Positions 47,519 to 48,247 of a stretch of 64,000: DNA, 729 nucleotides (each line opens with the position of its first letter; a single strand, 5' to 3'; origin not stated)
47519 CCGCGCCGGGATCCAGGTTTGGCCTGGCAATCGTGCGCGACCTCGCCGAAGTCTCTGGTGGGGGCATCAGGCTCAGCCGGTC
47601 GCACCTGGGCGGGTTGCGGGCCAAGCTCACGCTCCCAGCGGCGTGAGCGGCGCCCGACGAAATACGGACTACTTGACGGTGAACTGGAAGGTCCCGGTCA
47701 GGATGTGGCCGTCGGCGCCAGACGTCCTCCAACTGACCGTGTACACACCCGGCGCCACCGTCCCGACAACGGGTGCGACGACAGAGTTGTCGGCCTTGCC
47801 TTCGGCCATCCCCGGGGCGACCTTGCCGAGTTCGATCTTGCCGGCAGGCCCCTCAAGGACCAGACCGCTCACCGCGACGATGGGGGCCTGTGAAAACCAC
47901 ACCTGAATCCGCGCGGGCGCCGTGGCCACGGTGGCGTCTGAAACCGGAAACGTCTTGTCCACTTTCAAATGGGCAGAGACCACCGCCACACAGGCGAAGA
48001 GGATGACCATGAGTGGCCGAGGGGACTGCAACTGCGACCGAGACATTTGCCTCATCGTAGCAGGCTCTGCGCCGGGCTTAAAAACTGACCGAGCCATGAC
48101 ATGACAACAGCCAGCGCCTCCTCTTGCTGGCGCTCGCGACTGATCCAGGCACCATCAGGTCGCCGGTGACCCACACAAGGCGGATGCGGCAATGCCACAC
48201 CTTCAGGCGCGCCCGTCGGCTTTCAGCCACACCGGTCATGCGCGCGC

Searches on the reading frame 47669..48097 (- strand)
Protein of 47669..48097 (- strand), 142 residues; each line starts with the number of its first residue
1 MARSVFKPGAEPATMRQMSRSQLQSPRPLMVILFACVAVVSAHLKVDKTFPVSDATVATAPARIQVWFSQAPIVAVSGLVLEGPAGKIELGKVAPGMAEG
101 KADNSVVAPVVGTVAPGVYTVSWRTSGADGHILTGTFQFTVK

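Call 4: search_protein_families(library=pfam, proteins=[window:47669-48097:-], max_evalue=0.01)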
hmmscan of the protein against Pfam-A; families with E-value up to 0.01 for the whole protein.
window:47669-48097:- (142 aa): 1 family
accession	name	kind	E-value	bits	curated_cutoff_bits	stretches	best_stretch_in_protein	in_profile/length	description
PF04234.18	CopC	-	4.8e-17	63.2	23.3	1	43-141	1-92/92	CopC domain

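Call 5: search_protein_families(library=ncbifam, proteins=[window:47669-48097:-], max_evalue=0.01)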
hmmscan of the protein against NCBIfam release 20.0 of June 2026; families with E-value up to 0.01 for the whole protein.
window:47669-48097:- (142 aa): 2 families
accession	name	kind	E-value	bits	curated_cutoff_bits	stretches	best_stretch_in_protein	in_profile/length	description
NF033814.1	copper_CopC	equivalog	2.5e-16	60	95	1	36-142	4-107/107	copper homeostasis periplasmic binding protein CopC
NF007636.0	PRK10301.1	equivalog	2.1e-13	50.2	129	1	32-142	14-124/124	CopC domain-containing protein YobA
